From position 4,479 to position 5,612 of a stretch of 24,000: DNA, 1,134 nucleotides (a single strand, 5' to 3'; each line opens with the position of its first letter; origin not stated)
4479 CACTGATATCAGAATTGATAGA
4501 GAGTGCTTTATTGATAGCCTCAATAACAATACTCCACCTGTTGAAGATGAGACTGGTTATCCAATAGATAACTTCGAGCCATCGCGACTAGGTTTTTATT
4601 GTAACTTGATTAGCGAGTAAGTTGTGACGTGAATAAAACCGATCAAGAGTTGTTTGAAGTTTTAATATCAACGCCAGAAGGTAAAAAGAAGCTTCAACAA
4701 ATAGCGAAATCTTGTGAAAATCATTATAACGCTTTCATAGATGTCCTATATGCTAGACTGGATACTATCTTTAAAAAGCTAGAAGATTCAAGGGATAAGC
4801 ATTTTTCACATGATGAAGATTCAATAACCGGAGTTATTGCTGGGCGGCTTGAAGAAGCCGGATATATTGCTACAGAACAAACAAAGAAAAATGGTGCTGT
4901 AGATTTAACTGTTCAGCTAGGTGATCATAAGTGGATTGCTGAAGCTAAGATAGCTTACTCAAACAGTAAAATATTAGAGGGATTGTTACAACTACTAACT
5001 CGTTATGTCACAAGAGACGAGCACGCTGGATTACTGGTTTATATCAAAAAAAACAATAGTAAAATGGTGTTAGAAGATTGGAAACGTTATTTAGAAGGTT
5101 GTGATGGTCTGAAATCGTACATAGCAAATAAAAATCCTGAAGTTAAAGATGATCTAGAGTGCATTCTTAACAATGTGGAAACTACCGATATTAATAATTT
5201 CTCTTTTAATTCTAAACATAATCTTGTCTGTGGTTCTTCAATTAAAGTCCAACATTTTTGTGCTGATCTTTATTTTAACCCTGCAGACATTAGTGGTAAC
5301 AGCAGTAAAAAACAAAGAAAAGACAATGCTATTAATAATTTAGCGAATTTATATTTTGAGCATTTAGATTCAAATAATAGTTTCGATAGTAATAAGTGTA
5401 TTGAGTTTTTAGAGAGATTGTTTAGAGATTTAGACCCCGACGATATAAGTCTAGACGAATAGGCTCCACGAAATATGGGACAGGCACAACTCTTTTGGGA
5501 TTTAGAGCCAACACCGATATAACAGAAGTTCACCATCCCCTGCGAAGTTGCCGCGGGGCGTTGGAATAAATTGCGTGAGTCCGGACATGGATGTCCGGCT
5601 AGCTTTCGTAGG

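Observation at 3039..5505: Compositionally foreign three-gene operon of unassignable proteins: candidate novel defence/accessory cassette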

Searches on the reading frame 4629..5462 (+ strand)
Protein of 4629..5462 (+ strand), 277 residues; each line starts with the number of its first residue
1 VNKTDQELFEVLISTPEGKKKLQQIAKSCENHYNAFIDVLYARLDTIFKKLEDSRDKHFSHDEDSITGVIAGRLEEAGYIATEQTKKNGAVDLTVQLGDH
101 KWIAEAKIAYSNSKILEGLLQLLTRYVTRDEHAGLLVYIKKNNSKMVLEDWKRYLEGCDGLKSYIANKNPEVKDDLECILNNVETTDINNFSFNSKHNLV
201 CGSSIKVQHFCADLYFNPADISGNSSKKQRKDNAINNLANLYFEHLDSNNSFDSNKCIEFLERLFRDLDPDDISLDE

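Call 3: search_protein_families(library=pfam, proteins=[window:4629-5462:+], max_evalue=1)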
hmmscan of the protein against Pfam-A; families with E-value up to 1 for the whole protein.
window:4629-5462:+ (277 aa): 2 families
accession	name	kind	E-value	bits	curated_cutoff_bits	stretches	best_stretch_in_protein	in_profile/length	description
PF05361.17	PP1_inhibitor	-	0.0061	17.1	22.4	1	12-50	80-118/141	PKC-activated protein phosphatase-1 inhibitor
PF18647.6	Fungal_lectin_2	-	0.062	14.2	26.5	1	206-272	16-82/102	Alpha-galactosyl-binding fungal lectin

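Call 4: search_protein_families(library=padloc, proteins=[window:4629-5462:+], max_evalue=1)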
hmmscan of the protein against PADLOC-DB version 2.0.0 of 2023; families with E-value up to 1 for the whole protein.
window:4629-5462:+ (277 aa): 2 families
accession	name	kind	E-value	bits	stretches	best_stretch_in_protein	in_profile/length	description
PDLC05036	PDC-S54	-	8.9e-06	23.4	1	46-168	253-378/410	-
PDLC01751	Cas2c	-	0.0046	15.4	1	9-32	7-30/95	-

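Call 6: search_protein_families(library=ncbifam, proteins=[window:4629-5462:+], max_evalue=1)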
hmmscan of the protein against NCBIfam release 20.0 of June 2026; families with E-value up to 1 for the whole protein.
window:4629-5462:+ (277 aa): 1 family
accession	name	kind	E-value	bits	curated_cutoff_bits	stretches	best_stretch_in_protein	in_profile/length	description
NF045994.1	MAG4530_fam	subfamily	0.48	9.2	50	1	175-249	123-197/441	MAG4530 family protein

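Call 7: search_protein_families(library=phrogs, proteins=[window:4629-5462:+], max_evalue=1)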
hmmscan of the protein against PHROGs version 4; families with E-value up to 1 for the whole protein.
window:4629-5462:+ (277 aa): 2 families
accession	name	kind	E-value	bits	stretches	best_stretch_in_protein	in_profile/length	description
phrog_9664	-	unknown function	1.5e-43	149.7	1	27-222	27-212/215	-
phrog_11854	-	head and packaging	0.0063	17.6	0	227-265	25-60/88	virion structural protein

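Call 11: find_homologous_proteins(query=window:4629-5462:+)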
Query window:4629-5462:+ (277 aa): 41 proteins with E <= 0.001 among 934 candidates.
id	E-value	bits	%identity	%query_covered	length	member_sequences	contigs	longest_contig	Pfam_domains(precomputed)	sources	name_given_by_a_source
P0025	1.2e-170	584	94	100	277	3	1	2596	-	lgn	-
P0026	5.8e-150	516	84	100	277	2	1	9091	-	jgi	jgi:hypothetical protein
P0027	2.0e-143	495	80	100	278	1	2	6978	-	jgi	jgi:hypothetical protein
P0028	1.6e-121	423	72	98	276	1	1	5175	-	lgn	-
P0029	2.2e-120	419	68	100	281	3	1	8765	-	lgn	-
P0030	3.9e-120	418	67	100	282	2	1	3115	-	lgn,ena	-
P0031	5.0e-119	415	68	99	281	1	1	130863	-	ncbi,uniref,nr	ncbi:hypothetical protein [Aeromonas media]|uniref:hypothetical protein n=1 Tax=Aeromonas media TaxI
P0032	1.2e-115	404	67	100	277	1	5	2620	-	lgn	-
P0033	1.3e-114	400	64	100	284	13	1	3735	-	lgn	-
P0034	1.3e-112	394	65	100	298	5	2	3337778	-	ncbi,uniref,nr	ncbi:hypothetical protein BCU39_008410 [Vibrio cyclitrophicus]|uniref:hypothetical protein n=1 Tax=V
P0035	2.5e-111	389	66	99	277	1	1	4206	-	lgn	-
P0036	4.9e-108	379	63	100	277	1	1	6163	-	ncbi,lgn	-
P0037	1.6e-106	374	63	99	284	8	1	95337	-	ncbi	-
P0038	1.5e-104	367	63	100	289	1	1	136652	-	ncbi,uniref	ncbi:hypothetical protein AB4259_02650 [Vibrio amylolyticus]|uniref:hypothetical protein n=1 Tax=Vib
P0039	1.9e-104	367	63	99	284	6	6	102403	-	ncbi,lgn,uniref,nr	ncbi:TPA: hypothetical protein ACPVXI_004214 [Vibrio parahaemolyticus]|uniref:hypothetical protein n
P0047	1.0e-50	191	40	98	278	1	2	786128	-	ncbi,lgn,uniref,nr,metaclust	ncbi:hypothetical protein C9I92_15220 [Photobacterium ganghwense]|uniref:hypothetical protein n=1 Ta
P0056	1.3e-38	151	39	86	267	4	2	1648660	-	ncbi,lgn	ncbi:TPA: hypothetical protein ACXIJH_001298 [Serratia marcescens]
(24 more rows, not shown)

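Call 19: search_solved_structures(query=A2, max_evalue=10, show_alignments=2)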
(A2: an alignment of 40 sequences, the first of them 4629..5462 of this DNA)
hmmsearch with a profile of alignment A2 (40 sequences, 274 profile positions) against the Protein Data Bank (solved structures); distinct sequences matched with E-value up to 10: 1.
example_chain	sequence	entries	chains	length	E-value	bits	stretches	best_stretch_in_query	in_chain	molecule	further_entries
6rfl_C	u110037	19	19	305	0.43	13.1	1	130-191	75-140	DNA-directed RNA polymerase 35 kDa subunit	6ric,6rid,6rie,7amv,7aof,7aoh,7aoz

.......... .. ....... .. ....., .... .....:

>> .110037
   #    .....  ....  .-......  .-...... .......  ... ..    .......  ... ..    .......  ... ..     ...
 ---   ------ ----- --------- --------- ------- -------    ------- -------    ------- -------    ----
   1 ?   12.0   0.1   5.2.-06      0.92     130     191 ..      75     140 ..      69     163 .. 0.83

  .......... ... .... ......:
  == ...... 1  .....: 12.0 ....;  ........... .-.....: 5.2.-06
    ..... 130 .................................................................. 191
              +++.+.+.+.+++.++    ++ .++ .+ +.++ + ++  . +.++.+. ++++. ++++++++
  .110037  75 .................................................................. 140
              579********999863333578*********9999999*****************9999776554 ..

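Call 38: find_encoding_contigs(protein=P0047, flank=8000, max_places=1)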
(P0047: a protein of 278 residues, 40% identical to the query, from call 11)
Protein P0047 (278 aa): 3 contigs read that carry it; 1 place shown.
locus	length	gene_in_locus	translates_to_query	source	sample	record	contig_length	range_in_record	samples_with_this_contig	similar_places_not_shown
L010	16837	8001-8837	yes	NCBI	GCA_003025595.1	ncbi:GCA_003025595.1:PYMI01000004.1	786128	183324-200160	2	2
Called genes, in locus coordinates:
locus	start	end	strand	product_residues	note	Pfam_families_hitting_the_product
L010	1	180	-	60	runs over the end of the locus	-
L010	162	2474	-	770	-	PF23343:REP_ORF2-G2P (weak)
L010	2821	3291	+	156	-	-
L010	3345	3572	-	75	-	-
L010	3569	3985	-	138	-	-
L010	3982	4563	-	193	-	-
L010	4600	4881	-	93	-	PF26815:Phage_RepB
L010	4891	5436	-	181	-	PF06892:Phage_CP76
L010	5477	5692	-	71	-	-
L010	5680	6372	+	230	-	PF07022:Phage_CI_repr, PF16452:Phage_CI_C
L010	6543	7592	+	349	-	-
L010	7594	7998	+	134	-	-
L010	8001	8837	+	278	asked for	-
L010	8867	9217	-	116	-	-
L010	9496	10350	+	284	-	-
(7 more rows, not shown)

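Call 39: find_encoding_contigs(protein=P0056, flank=8000, max_places=1)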
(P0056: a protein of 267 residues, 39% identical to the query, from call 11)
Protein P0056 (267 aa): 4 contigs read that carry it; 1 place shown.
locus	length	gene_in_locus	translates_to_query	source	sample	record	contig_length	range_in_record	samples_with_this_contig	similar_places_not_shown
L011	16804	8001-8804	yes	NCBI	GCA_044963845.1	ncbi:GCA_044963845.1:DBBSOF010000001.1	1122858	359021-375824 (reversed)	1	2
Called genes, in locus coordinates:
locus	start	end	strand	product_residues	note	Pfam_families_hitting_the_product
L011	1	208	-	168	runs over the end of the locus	PF05926:Phage_GPL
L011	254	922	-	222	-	PF05944:Phage_term_smal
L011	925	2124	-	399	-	PF05125:Phage_cap_P2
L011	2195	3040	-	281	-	PF05929:Phage_GPO_N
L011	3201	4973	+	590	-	PF06056:Terminase_5, PF03237:Terminase_6N, PF17289:Terminase_6C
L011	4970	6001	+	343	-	PF04860:Phage_portal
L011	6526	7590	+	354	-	-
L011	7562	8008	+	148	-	-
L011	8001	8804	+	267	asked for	-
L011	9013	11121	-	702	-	PF05840:Phage_GPA, PF23343:REP_ORF2-G2P (weak)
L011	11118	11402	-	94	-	PF17399:DUF5405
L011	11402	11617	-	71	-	PF01258:zf-dskA_traR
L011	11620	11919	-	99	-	PF17399:DUF5405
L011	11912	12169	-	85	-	PF10809:DUF2732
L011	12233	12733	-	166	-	PF26815:Phage_RepB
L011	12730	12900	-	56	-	-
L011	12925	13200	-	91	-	PF10743:Phage_Cox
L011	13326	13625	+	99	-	-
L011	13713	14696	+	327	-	PF24624:Int_N, PF00589:Phage_integrase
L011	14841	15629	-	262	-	PF02562:PhoH, PF13245:AAA_19 (weak), PF13604:AAA_30 (weak), PF13401:AAA_22 (faint)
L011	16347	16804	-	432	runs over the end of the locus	PF04261:Dyp_perox_N, PF20628:Dyp_perox_C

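Call 50: search_dna_similar(query=window:4629-5462:+, collection=phages, mode=protein, max_rows=25, max_evalue=0.001)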
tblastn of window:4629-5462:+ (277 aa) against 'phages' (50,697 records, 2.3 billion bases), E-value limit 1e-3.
Records with a match: 11; places in all: 11; records where one place covers at least 80% of the query: 8.
Best place of each record, by identity: <60% 11.
By first word of the organism name: Stx1a-converting 7; Acinetobacter 2; Vibrio 1; Moraxella 1.
By host as written in the record: - 9; Vibrio cyclitrophicus 10N.247.311.62 1; Moraxella catarrhalis 1.
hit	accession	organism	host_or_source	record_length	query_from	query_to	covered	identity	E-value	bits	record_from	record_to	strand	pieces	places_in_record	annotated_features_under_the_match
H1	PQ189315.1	Vibrio phage 10N.247.311.62_PE001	Vibrio cyclitrophicus 10N.247.311.62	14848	4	238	85%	33.9%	3e-30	124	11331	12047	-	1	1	hypothetical protein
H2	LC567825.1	Stx1a-converting phage Stx1_499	-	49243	31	257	82%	29.9%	8e-17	86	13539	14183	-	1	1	hypothetical protein | phage antiterminator Q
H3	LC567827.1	Stx1a-converting phage Stx1_699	-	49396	31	257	82%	29.9%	8e-17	86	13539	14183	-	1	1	hypothetical protein | phage antiterminator Q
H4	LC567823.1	Stx1a-converting phage Stx1_132418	-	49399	31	257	82%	29.9%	8e-17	86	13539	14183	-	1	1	hypothetical protein | phage antiterminator Q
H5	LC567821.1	Stx1a-converting phage Stx1_14744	-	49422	31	257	82%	29.9%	8e-17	86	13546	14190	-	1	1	hypothetical protein | phage antiterminator Q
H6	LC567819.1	Stx1a-converting phage Stx1_14040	-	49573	31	257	82%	29.9%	8e-17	86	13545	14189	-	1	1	hypothetical protein | phage antiterminator Q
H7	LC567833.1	Stx1a-converting phage Stx1_EH1992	-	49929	31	257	82%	29.9%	8e-17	86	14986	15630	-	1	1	hypothetical protein | phage antiterminator Q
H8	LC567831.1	Stx1a-converting phage Stx1_EH1995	-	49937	31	257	82%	29.9%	8e-17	86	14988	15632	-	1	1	hypothetical protein | phage antiterminator Q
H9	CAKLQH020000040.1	Acinetobacter phage MD-2021a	not known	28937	20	220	73%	32.9%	3e-17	87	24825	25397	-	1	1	Uncharacterised protein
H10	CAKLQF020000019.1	Acinetobacter phage MD-2021a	not known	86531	20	220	73%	32.9%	3e-17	87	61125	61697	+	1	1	Uncharacterised protein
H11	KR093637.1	Moraxella phage Mcat13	Moraxella catarrhalis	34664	30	218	68%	27.2%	3e-11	69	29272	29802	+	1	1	none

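Call 52: get_annotated_region(hit=H1, flank=12000)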
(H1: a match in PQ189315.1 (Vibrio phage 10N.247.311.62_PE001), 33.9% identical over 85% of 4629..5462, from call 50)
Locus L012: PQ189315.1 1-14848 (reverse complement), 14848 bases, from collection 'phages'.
description: Vibrio phage 10N.247.311.62_PE001, complete genome.
organism: Vibrio phage 10N.247.311.62_PE001 (NCBI taxid 3385295)
taxonomy: Viruses; Varidnaviria; Bamfordvirae; Preplasmiviricota; Tectiliviricetes; Vinavirales
host: Vibrio cyclitrophicus 10N.247.311.62; source: seawater; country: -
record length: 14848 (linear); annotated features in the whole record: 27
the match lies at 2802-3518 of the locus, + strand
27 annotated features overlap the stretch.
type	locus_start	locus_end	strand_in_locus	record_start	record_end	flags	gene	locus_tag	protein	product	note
CDS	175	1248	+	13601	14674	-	-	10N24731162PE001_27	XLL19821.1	hypothetical protein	Y1572_HAEIN_Putative_integrase/recombinase_HI_1572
CDS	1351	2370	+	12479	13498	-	-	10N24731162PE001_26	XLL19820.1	hypothetical protein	-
CDS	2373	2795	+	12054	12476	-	-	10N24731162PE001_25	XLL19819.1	hypothetical protein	-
CDS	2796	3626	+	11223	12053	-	-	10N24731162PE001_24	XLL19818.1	hypothetical protein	-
CDS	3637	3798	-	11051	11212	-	-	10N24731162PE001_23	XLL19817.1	hypothetical protein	GPK_BPPM2_Uncharacterized_protein_Gp-k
CDS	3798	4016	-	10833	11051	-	-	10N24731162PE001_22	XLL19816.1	hypothetical protein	-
CDS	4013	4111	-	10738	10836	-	-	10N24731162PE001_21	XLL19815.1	hypothetical protein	-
CDS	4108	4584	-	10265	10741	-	-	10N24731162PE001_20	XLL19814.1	hypothetical protein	head_protein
CDS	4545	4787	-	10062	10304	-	-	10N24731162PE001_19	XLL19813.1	hypothetical protein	tail_fiber_protein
CDS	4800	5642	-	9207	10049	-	-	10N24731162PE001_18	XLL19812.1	hypothetical protein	-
CDS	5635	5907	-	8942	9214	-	-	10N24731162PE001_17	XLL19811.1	hypothetical protein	-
CDS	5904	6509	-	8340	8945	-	-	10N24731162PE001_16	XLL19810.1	hypothetical protein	-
CDS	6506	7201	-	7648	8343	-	-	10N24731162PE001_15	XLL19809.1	hypothetical protein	GPJ_BPPM2_Uncharacterized_protein_Gp-j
CDS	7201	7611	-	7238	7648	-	-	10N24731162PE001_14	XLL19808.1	hypothetical protein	-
CDS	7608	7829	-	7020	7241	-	-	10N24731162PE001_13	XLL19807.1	hypothetical protein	-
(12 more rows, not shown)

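Call 53: get_annotated_region(hit=H2, flank=4000)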
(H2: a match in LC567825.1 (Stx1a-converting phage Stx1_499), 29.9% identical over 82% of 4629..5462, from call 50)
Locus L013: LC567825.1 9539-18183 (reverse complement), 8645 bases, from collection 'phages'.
description: Stx1a-converting phage Stx1_499 DNA, complete genome.
organism: Stx1a-converting phage Stx1_499 (NCBI taxid 2751378)
taxonomy: Viruses; Duplodnaviria; Heunggongvirae; Uroviricota; Caudoviricetes
host: -; source: -; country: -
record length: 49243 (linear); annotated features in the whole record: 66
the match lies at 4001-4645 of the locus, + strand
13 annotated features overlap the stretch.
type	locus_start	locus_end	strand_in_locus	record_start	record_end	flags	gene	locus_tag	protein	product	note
CDS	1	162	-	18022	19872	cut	yjhS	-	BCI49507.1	9-O-acetyl-N-acetylneuraminic acid deacetylase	Stx1a499_320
CDS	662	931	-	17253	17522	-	stx1B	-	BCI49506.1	Shiga toxin 1 subunit B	Stx1a499_310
CDS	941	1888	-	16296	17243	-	stx1A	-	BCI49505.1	Shiga toxin 1 subunit A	Stx1a499_300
CDS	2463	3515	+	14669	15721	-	-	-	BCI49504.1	hypothetical protein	Stx1a499_290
CDS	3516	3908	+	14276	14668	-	-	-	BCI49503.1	hypothetical protein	Stx1a499_280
CDS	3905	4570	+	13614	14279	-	-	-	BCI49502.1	hypothetical protein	Stx1a499_270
CDS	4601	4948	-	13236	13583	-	-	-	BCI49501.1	phage antiterminator Q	Stx1a499_260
CDS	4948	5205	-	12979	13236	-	-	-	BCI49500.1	hypothetical protein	Stx1a499_250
CDS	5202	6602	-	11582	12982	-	-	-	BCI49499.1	replication protein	Stx1a499_240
CDS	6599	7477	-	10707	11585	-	-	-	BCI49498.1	DNA helicase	Stx1a499_230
CDS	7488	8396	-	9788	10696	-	-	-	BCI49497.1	phage replication protein O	Stx1a499_220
CDS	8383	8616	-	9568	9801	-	-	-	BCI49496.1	hypothetical protein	Stx1a499_210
CDS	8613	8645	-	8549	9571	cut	-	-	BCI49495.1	phage antirepressor Ant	Stx1a499_200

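Call 54: search_protein_families(library=padloc, proteins=[L013:2463-3515:+, L013:3516-3908:+, L013:3905-4570:+, L012:1351-2370:+, L012:2373-2795:+, L012:2796-3626:+, L011:6526-7590:+, L011:7562-8008:+, L011:8001-8804:+], max_evalue=0.1)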
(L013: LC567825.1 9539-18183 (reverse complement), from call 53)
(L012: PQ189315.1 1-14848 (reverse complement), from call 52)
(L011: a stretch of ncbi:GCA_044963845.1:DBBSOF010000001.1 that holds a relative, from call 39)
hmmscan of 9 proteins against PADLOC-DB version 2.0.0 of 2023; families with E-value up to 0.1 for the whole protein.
L013:2463-3515:+ (350 aa): 0 families

L013:3516-3908:+ (130 aa): 1 family
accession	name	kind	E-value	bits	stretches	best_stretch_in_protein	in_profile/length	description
PDLC01877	CARF3--CARF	-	0.0072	14.1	1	54-90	15-51/252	-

L013:3905-4570:+ (221 aa): 1 family
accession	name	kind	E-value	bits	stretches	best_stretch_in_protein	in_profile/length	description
PDLC05036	PDC-S54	-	0.0084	13.6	1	53-164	258-369/410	-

L012:1351-2370:+ (339 aa): 0 families

L012:2373-2795:+ (140 aa): 0 families

L012:2796-3626:+ (276 aa): 1 family
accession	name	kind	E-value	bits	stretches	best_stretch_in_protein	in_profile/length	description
PDLC05036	PDC-S54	-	0.018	12.5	1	46-169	253-378/410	-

L011:6526-7590:+ (354 aa): 0 families

L011:7562-8008:+ (148 aa): 0 families

L011:8001-8804:+ (267 aa): 1 family
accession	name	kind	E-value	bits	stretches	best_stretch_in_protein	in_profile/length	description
PDLC05036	PDC-S54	-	3.4e-09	34.7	1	33-161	250-379/410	-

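Call 55: search_protein_families(library=pfam, proteins=[L013:2463-3515:+, L013:3516-3908:+, L013:3905-4570:+, L012:1351-2370:+, L012:2373-2795:+, L012:2796-3626:+, L011:6526-7590:+, L011:7562-8008:+, L011:8001-8804:+], max_evalue=0.1)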
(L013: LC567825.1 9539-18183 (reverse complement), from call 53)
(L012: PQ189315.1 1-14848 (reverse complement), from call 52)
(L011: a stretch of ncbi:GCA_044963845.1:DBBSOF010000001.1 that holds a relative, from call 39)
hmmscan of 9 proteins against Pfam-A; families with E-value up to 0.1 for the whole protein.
L013:2463-3515:+ (350 aa): 0 families

L013:3516-3908:+ (130 aa): 0 families

L013:3905-4570:+ (221 aa): 0 families

L012:1351-2370:+ (339 aa): 0 families

L012:2373-2795:+ (140 aa): 0 families

L012:2796-3626:+ (276 aa): 0 families

L011:6526-7590:+ (354 aa): 1 family
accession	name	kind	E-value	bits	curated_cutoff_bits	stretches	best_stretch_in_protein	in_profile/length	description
PF01846.25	FF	-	0.032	14.7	22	1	207-244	1-35/50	FF domain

L011:7562-8008:+ (148 aa): 0 families

L011:8001-8804:+ (267 aa): 1 family
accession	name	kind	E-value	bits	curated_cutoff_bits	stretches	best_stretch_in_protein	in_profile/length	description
PF08011.17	PDDEXK_9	-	0.015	15.7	25.5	1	59-101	9-59/105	PD-(D/E)XK nuclease superfamily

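Call 59: predict_structure(alignment_id=A2)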
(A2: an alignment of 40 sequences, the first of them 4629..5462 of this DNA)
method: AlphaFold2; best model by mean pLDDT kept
length: 277 residues; sequences in the alignment: 40
mean_pLDDT: 89.8   pTM: 0.85
mean pLDDT of the five models: 89.8, 89.7, 89.3, 88.1, 87.6
residues with pLDDT >= 90: 195; 70-90: 65; 50-70: 12; < 50: 5
segments of 3 or more residues with pLDDT < 50: 86-88
pLDDT, mean of each block of 10 residues (from residue 1): 81 83 77 92 97 95 95 94 63 92 96 96 90 98 95 93 92 94 94 96 95 95 88 95 86 94 85 54
secondary structure, 60 per line:
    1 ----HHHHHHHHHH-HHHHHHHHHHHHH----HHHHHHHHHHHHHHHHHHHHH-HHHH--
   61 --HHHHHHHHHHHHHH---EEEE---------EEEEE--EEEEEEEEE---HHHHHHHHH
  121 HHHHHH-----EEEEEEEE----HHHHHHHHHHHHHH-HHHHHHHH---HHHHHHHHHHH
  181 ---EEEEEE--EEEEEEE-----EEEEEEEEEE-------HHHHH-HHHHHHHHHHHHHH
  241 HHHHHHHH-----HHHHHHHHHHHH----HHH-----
elements in order: H5-14 H16-28 H33-53 H55-58 H63-76 E80-83 E93-97 E100-108 H112-126 E132-139 H144-157 H159-166 H170-180 E184-189 E192-198 E204-213 H221-225 H227-248 H254-265

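Call 61: fold_search(model_id=the predicted structure, library=pdb)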
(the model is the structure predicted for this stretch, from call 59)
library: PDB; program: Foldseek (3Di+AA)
matches with E <= 10: 737; with E <= 0.001: 0
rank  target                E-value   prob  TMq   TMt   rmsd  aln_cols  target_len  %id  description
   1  1ob9                  1.7e-02  0.87  0.17  0.32   5.8        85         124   16  Holliday Junction Resolving Enzyme (released 2004-10-15)
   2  1ob8_A                2.3e-02  0.94  0.18  0.35   5.1        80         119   18  Holliday Junction Resolving Enzyme (released 2004-10-15)
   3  1ob8_B                3.9e-02  0.84  0.18  0.34   5.3        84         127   17  Holliday Junction Resolving Enzyme (released 2004-10-15)
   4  6on1_D                8.8e-02  0.20  0.16  0.25  10.4       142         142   11  A resting state structure of L-DOPA dioxygenase from Streptomyces sclerotialus (released 2019-06-26)
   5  4tkd_B                1.1e-01  0.84  0.19  0.39   4.0        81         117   15  Sulfolobus solfataricus HJC mutants (released 2015-08-12)
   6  2eo0_B                1.2e-01  0.89  0.20  0.41   4.6        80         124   20  Crystal Structure of Holliday Junction Resolvase ST1444 (released 2007-10-02)
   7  2eo0_A                1.3e-01  0.89  0.21  0.40   4.6        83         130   19  Crystal Structure of Holliday Junction Resolvase ST1444 (released 2007-10-02)
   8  3r4q_E                1.5e-01  0.15  0.14  0.24  15.0       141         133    9  Crystal structure of Lactoylglutathione lyase from Agrobacterium tumefaciens (released 2011-04-06)
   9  6on3_D                1.6e-01  0.10  0.15  0.22  13.0       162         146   13  A substrate bound structure of L-DOPA dioxygenase from Streptomyces sclerotialus (released 2019-06-26)
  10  6y56                  1.7e-01  0.28  0.20  0.19  16.9       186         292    9  MenT4, nucleotidyltransferase toxin Rv2826c from Mycobacterium tuberculosis H37Rv (released 2020-09-16)
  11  2e52_B                1.8e-01  0.57  0.23  0.22  13.9       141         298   11  Crystal structural analysis of HindIII restriction endonuclease in complex with cognate DNA at 2.0 angstrom resolution (released 2007-12-18)
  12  6on1_E                1.8e-01  0.13  0.16  0.25  11.7       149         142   13  A resting state structure of L-DOPA dioxygenase from Streptomyces sclerotialus (released 2019-06-26)
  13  4tkd_A                1.9e-01  0.69  0.20  0.39   4.8        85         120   14  Sulfolobus solfataricus HJC mutants (released 2015-08-12)
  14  6on1_B                2.0e-01  0.13  0.16  0.25  11.3       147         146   13  A resting state structure of L-DOPA dioxygenase from Streptomyces sclerotialus (released 2019-06-26)
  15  5xnx_D                2.0e-01  0.07  0.14  0.12  19.5       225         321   12  Crystallographic structure of the enzymatically active N-terminal domain of the Rel protein from Mycobacterium tubercu (released 2017-07-19)
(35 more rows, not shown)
